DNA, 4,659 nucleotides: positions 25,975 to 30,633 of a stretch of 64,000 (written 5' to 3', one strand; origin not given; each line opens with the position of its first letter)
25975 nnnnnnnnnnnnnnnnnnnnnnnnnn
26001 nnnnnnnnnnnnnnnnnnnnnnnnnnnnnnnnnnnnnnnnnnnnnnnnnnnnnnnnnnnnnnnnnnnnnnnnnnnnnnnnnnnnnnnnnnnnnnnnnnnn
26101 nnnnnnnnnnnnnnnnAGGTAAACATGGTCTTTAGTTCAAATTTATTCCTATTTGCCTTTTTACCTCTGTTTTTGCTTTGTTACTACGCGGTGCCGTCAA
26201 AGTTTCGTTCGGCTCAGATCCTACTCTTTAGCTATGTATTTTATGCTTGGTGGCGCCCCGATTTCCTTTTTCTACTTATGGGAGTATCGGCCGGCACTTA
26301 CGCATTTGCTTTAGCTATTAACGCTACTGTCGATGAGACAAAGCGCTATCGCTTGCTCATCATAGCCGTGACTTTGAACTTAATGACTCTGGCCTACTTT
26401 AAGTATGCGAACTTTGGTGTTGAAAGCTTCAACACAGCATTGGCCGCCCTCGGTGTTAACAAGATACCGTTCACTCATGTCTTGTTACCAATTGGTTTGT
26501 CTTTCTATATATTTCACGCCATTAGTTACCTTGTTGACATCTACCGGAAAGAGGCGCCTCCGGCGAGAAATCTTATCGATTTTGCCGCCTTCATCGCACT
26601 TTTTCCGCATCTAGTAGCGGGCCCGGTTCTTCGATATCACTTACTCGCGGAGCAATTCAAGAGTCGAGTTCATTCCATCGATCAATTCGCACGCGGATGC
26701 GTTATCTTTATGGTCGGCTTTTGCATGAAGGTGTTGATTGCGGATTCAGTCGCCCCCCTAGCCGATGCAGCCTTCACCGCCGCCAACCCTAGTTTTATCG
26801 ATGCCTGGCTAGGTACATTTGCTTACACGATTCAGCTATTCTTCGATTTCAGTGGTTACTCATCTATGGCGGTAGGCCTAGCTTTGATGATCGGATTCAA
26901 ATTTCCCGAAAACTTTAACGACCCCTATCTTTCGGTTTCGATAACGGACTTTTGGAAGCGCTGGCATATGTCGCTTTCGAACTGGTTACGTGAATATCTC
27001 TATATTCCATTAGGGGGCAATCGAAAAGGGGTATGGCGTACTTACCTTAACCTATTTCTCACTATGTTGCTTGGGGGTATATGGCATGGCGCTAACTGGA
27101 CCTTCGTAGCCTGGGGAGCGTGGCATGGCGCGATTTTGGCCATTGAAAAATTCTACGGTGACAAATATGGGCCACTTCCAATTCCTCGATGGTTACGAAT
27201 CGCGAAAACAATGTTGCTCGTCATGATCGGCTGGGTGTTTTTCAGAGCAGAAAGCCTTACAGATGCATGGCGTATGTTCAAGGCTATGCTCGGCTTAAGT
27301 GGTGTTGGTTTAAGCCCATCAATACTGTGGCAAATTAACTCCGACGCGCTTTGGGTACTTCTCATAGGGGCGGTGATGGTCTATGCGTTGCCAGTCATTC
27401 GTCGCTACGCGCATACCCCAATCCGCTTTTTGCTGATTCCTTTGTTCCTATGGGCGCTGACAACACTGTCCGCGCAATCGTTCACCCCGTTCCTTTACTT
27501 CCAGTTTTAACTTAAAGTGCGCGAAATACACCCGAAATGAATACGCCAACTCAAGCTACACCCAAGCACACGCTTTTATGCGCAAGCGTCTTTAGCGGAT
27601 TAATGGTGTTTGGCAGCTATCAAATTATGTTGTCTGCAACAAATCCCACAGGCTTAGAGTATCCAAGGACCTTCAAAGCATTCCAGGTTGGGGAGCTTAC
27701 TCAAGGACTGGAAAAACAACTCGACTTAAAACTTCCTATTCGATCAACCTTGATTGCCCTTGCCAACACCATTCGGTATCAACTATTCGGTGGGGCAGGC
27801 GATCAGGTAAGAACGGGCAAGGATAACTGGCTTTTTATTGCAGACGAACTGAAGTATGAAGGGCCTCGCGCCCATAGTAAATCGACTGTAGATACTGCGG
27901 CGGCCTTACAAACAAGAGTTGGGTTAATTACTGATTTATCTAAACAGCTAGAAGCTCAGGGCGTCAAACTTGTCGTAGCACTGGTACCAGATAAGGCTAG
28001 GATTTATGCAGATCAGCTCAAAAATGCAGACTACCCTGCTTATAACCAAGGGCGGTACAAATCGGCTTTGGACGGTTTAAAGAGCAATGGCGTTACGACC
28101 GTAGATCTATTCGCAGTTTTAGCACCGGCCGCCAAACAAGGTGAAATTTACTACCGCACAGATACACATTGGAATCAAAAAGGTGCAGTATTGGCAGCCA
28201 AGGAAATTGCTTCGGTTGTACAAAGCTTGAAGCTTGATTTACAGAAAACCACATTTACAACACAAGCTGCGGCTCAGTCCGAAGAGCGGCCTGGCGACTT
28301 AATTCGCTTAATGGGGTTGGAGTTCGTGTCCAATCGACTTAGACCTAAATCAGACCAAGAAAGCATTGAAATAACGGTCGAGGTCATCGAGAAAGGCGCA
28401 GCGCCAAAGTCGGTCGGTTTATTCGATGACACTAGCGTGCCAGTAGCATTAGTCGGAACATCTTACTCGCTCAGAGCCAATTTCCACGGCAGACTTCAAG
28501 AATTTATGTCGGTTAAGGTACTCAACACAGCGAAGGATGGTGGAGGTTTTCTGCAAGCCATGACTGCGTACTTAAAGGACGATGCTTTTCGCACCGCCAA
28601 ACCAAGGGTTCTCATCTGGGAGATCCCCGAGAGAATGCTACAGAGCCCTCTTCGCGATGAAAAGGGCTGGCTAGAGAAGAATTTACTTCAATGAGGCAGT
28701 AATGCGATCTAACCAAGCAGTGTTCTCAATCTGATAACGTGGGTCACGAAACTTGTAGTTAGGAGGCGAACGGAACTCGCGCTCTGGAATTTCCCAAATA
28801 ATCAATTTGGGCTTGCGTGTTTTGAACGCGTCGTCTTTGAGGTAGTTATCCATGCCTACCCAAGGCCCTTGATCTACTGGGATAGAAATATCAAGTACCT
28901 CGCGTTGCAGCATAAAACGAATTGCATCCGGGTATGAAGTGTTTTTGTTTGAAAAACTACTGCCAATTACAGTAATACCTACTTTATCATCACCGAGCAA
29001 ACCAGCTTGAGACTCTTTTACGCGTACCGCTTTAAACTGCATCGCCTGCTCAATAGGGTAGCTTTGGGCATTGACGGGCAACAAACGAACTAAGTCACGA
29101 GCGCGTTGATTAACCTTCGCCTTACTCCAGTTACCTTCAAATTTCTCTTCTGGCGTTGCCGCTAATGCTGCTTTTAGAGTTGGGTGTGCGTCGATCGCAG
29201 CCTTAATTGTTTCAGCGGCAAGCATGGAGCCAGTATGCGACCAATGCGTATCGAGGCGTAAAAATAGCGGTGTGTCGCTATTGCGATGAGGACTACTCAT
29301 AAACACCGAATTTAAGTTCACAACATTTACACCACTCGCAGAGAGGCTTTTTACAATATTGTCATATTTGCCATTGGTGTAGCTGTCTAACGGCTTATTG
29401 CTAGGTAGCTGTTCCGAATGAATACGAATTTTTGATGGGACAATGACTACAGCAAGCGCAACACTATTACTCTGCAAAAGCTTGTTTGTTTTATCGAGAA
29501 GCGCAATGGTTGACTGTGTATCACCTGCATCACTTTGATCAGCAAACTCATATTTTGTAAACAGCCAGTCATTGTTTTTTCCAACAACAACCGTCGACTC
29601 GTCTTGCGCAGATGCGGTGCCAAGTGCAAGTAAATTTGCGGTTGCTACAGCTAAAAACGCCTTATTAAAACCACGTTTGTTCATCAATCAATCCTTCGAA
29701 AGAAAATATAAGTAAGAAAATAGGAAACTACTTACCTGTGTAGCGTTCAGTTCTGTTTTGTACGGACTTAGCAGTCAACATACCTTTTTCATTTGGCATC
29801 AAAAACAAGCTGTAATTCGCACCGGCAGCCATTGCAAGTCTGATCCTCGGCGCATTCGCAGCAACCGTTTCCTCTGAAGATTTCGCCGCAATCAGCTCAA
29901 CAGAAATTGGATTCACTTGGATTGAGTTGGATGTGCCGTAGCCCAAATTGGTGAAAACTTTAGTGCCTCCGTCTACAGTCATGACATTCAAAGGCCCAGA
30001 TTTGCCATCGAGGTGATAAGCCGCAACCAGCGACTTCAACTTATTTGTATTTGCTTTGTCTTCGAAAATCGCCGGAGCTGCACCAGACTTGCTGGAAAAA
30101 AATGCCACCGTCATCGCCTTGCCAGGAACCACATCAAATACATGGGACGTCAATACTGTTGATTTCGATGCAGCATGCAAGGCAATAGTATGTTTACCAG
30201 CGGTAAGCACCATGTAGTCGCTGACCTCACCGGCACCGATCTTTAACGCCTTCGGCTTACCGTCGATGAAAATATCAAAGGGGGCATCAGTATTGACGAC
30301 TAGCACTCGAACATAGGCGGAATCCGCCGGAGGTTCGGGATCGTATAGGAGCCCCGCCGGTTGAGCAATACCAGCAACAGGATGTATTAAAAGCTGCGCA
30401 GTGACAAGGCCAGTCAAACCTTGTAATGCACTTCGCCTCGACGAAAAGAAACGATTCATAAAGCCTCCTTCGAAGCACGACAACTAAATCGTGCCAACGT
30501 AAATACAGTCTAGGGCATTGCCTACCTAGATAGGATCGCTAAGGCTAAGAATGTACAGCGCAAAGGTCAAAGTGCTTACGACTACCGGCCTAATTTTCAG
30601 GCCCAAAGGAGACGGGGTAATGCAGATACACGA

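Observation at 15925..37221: Chimeric ~21-kb exopolysaccharide locus combining cellulose (Bcs), acetylation (Alg/Wss) and PNAG (Pga) parts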

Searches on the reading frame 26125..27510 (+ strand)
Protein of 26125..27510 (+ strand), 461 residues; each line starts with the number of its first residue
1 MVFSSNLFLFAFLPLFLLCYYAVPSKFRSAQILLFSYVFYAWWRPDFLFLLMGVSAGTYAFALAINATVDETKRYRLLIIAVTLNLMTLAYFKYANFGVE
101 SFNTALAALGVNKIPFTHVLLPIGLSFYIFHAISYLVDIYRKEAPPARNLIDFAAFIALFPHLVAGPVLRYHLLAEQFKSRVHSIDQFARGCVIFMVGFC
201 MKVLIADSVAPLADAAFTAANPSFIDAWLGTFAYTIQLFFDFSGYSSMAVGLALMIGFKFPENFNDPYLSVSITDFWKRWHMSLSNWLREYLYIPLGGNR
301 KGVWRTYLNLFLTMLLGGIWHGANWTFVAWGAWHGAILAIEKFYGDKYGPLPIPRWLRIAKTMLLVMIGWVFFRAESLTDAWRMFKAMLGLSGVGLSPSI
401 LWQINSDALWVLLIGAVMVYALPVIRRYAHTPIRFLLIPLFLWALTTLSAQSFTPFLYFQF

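Call 3: search_protein_families(library=pfam, proteins=[window:26125-27510:+], max_evalue=0.01)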
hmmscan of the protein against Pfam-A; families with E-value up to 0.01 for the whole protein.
window:26125-27510:+ (461 aa): 2 families
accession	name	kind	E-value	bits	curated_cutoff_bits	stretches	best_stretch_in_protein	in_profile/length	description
PF03062.24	MBOAT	-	2.1e-34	119.8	27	1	149-360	80-313/337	MBOAT, membrane-bound O-acyltransferase family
PF13813.11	MBOAT_2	-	4.1e-06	27.4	25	1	261-324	2-67/85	Membrane bound O-acyl transferase family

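Call 6: search_protein_families(library=ncbifam, proteins=[window:26125-27510:+], max_evalue=0.01)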
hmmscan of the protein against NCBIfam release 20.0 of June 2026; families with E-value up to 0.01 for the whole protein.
window:26125-27510:+ (461 aa): 1 family
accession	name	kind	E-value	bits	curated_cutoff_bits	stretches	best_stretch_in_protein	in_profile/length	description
TIGR04091.1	LTA_dltB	equivalog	5.8e-49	167.3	375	1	9-373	13-376/380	D-alanyl-lipoteichoic acid biosynthesis protein DltB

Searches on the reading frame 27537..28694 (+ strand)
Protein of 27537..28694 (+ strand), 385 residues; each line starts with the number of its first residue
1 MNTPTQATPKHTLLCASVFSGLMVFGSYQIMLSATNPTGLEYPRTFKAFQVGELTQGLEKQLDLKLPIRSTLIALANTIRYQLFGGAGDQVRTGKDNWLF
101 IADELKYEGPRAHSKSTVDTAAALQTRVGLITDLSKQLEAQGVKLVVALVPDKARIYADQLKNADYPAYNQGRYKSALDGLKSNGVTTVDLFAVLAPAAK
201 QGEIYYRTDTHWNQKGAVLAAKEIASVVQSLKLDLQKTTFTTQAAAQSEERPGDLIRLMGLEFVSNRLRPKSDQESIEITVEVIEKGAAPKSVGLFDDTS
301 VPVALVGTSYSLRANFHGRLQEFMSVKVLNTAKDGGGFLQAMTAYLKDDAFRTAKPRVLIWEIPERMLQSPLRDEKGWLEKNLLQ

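Call 3: search_protein_families(library=pfam, proteins=[window:27537-28694:+], max_evalue=0.01)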
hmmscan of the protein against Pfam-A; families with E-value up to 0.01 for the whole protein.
window:27537-28694:+ (385 aa): 2 families
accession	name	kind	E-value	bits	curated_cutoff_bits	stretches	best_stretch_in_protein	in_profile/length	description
PF16822.11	ALGX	-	2.6e-72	244.2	26.5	1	91-365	1-268/268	SGNH hydrolase-like domain, acetyltransferase AlgX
PF19040.6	SGNH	-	0.0006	20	27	1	103-225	123-247/248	SGNH domain (fused to AT3 domains)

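Call 6: search_protein_families(library=ncbifam, proteins=[window:27537-28694:+], max_evalue=0.01)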
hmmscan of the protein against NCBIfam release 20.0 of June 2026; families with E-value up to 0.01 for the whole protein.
window:27537-28694:+ (385 aa): 0 families

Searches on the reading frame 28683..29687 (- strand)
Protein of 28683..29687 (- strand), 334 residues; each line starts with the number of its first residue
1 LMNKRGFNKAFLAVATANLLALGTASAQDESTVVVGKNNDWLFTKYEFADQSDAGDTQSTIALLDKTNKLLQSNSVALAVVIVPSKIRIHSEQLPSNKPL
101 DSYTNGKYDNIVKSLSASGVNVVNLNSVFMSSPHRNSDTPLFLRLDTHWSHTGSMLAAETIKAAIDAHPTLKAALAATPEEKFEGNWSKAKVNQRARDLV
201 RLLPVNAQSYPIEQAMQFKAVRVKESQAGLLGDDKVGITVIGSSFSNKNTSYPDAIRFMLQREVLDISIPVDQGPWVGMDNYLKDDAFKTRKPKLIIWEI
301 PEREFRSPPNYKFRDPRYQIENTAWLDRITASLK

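Call 4: search_protein_families(library=pfam, proteins=[window:28683-29687:-], max_evalue=0.01)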
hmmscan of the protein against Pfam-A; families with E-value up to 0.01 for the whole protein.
window:28683-29687:- (334 aa): 1 family
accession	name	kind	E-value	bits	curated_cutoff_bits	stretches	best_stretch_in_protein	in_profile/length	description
PF16822.11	ALGX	-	3.5e-52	178.2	26.5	1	33-302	1-268/268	SGNH hydrolase-like domain, acetyltransferase AlgX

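Call 9: search_protein_families(library=ncbifam, proteins=[window:28683-29687:-], max_evalue=0.01)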
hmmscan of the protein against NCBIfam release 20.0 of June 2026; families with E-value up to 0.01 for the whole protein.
window:28683-29687:- (334 aa): 0 families

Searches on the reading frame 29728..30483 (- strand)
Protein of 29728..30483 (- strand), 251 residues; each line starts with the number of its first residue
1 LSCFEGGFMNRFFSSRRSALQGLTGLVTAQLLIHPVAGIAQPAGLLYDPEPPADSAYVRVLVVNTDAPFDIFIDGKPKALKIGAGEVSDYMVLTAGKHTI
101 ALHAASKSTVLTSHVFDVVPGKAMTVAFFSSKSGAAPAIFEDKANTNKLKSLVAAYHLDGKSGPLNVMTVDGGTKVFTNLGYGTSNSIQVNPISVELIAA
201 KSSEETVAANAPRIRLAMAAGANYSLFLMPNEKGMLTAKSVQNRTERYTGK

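Call 4: search_protein_families(library=pfam, proteins=[window:29728-30483:-], max_evalue=0.01)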
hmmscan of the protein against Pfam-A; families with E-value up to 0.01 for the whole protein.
window:29728-30483:- (251 aa): 2 families
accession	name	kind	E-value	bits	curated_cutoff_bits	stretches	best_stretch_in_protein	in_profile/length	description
PF14344.12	DUF4397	-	6.4e-15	56.2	30.6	1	56-167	1-118/119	Domain of unknown function (DUF4397)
PF11182.14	AlgF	-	2.4e-13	50.4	34.4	1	43-203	15-161/179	Alginate O-acetyl transferase AlgF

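Call 9: search_protein_families(library=ncbifam, proteins=[window:29728-30483:-], max_evalue=0.01)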
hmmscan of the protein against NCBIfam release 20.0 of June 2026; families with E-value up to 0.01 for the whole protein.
window:29728-30483:- (251 aa): 0 families
